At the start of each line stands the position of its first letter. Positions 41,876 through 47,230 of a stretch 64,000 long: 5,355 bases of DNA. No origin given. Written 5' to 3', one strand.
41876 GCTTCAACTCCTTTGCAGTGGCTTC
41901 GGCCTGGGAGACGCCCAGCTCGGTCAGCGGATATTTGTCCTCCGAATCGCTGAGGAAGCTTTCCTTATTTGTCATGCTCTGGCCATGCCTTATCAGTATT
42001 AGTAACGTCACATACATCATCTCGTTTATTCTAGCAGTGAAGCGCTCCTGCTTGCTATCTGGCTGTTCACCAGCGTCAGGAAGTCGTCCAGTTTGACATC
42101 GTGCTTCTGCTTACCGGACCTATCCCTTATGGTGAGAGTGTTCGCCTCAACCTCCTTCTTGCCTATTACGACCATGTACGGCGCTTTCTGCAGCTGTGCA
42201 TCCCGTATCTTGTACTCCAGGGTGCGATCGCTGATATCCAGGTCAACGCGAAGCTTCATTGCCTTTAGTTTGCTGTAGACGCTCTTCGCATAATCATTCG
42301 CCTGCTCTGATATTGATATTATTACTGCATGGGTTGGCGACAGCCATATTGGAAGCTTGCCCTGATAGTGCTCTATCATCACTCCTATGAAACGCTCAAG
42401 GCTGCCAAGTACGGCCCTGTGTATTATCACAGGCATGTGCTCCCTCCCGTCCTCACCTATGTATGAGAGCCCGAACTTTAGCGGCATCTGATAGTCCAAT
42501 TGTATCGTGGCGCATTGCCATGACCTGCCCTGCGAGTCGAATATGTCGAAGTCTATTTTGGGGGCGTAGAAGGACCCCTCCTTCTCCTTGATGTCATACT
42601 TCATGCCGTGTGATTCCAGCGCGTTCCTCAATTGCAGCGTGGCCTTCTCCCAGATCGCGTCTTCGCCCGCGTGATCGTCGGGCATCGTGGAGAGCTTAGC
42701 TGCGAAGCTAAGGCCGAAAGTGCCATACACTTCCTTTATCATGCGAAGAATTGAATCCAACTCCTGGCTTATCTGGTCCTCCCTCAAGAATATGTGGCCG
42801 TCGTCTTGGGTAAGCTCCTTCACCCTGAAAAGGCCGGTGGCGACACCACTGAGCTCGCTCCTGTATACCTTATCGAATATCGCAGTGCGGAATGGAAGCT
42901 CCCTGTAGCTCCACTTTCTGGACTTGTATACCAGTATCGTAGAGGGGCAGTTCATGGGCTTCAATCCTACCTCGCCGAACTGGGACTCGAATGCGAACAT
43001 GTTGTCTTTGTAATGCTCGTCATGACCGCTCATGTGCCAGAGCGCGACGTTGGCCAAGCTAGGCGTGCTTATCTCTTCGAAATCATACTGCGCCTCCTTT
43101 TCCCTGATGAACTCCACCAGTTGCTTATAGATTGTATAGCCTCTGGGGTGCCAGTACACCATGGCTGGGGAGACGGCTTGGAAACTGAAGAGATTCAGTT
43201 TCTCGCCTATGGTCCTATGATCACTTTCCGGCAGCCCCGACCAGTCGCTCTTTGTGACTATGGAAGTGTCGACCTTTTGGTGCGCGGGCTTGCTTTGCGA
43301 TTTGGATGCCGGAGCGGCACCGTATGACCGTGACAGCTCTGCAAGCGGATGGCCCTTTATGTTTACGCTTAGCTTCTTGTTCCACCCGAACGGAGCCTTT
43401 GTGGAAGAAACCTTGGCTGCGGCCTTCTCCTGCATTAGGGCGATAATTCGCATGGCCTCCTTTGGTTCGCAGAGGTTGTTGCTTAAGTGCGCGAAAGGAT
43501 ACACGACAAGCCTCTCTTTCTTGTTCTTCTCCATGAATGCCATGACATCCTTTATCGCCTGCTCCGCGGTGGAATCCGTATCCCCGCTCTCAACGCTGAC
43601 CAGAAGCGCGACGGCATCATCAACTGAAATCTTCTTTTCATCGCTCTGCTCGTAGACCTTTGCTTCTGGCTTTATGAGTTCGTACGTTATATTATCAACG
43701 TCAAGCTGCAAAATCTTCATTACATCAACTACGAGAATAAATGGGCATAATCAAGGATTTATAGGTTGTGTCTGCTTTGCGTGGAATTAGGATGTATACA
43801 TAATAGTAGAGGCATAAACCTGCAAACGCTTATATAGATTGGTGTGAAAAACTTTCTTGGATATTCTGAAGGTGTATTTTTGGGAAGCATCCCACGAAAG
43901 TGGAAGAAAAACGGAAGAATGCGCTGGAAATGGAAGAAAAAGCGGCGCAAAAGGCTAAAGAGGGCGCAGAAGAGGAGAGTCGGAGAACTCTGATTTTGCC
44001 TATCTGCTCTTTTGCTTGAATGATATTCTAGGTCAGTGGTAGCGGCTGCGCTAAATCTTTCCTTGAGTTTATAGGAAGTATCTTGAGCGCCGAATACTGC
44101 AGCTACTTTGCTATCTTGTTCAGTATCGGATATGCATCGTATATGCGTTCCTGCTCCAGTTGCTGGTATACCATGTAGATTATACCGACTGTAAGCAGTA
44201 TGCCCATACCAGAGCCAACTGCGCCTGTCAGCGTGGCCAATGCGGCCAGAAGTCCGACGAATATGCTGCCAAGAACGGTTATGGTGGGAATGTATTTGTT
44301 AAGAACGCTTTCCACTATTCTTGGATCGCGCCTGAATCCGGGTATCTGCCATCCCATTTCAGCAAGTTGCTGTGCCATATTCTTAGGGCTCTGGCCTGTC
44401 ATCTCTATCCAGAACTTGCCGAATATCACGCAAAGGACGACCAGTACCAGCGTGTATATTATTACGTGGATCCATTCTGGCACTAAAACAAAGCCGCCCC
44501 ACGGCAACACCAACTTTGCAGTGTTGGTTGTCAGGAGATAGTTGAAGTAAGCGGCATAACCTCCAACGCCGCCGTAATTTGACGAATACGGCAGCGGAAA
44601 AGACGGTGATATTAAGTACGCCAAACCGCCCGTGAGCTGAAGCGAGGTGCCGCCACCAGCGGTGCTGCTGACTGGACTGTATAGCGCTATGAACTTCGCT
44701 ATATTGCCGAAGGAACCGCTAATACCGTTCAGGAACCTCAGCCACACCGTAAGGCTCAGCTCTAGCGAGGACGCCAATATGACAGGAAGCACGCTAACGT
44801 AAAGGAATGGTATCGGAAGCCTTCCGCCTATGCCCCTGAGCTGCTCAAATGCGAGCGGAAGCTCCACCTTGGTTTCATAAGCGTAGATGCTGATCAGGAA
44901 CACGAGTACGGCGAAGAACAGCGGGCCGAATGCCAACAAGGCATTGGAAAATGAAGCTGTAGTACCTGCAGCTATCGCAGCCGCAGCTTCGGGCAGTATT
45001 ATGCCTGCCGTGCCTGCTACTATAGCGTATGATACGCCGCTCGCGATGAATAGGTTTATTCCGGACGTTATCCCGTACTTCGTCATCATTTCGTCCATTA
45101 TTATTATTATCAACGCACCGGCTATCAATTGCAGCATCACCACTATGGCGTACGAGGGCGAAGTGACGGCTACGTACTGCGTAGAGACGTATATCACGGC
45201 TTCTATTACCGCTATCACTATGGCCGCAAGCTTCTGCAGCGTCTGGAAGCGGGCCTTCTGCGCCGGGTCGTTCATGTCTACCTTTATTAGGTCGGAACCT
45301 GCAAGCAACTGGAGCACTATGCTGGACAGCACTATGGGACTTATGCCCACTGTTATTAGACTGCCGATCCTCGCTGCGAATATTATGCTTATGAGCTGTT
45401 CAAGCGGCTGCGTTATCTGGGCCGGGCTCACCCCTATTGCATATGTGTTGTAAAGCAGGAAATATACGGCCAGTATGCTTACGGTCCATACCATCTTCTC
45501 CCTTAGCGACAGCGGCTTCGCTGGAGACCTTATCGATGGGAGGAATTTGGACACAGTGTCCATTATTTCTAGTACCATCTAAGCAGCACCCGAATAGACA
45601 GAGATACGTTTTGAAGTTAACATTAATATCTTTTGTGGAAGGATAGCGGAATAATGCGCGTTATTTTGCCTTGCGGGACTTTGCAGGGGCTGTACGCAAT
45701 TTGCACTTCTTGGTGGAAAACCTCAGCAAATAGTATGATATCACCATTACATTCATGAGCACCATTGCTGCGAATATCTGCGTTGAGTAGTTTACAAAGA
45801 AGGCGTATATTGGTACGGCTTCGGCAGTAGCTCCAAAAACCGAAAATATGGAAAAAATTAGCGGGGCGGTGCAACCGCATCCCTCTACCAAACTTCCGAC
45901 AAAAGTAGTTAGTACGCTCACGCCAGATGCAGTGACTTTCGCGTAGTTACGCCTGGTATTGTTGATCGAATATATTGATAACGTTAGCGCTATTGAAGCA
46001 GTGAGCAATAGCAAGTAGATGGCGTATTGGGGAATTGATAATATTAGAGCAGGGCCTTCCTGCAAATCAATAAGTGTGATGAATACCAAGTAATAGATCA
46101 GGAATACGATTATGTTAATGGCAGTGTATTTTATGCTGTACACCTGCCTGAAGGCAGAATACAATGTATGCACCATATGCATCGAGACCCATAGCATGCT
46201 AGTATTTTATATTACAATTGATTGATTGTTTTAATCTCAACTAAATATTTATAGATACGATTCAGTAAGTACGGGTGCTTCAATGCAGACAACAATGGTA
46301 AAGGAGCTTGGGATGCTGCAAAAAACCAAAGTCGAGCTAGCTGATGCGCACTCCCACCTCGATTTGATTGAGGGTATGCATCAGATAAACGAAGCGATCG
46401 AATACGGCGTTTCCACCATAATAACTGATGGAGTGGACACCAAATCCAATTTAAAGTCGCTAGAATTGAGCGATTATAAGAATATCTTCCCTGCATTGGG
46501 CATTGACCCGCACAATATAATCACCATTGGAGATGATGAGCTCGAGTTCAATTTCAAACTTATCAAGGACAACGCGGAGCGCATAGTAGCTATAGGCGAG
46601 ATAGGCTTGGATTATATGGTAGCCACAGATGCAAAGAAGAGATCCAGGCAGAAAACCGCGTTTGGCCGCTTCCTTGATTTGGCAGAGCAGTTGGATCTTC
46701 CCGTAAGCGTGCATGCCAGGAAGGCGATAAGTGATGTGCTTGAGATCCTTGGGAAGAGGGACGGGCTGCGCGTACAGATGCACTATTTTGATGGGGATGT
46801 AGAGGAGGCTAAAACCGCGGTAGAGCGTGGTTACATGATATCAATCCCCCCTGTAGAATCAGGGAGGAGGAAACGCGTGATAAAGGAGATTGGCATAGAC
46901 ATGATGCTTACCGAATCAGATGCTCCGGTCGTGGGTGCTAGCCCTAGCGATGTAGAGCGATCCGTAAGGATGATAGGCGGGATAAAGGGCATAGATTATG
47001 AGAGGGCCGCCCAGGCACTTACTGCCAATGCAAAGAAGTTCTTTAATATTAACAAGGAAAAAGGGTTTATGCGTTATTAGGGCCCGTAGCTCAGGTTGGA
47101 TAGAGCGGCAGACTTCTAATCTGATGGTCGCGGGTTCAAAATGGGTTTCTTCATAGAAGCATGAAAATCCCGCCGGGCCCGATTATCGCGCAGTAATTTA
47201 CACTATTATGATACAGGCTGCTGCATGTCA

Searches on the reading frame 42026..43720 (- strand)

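Call 59: search_protein_families(library=pfam, proteins=[window:42026-43720:-], max_evalue=0.00001)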
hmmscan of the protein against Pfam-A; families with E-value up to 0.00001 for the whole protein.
window:42026-43720:- (564 aa): 3 families
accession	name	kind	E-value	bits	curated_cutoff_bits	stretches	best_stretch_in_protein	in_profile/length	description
PF08915.16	tRNA-Thr_ED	-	4.7e-37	127.6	30.2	1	1-132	1-136/137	Archaea-specific editing domain of threonyl-tRNA synthetase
PF00587.30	tRNA-synt_2b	-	4.7e-36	125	29.3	1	249-452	9-179/179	tRNA synthetase class II core domain (G, H, P, S and T)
PF03129.25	HGTP_anticodon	-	1.1e-24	86.9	21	1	465-552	2-92/94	Anticodon binding domain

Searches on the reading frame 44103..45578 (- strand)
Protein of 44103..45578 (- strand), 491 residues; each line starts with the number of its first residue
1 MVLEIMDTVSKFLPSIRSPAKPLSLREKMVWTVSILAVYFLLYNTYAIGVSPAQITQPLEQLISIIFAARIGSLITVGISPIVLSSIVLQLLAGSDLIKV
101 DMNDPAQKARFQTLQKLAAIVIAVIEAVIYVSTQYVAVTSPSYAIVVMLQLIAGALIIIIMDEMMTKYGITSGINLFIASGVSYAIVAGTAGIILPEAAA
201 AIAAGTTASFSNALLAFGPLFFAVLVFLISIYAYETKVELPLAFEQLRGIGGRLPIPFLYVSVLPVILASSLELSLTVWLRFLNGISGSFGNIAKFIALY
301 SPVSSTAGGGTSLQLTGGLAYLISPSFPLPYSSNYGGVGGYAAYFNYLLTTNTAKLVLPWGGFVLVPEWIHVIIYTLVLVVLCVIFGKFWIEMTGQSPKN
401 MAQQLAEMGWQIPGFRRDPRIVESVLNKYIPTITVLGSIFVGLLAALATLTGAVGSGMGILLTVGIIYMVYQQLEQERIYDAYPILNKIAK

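Call 59: search_protein_families(library=pfam, proteins=[window:44103-45578:-], max_evalue=0.00001)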
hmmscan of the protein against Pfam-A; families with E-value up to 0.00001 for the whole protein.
window:44103-45578:- (491 aa): 1 family
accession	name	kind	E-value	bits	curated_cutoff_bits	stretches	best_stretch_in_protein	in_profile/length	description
PF00344.25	SecY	-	4.6e-59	200.7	32.2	1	73-470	1-305/306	SecY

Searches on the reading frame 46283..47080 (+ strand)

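Call 80: search_protein_families(library=pfam, proteins=[window:46283-47080:+], max_evalue=0.00001)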
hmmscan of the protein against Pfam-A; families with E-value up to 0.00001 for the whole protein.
window:46283-47080:+ (265 aa): 1 family
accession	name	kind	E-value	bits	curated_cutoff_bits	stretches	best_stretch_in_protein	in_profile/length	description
PF01026.27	TatD_DNase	-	1.3e-48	166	27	1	21-255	2-253/253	TatD related DNase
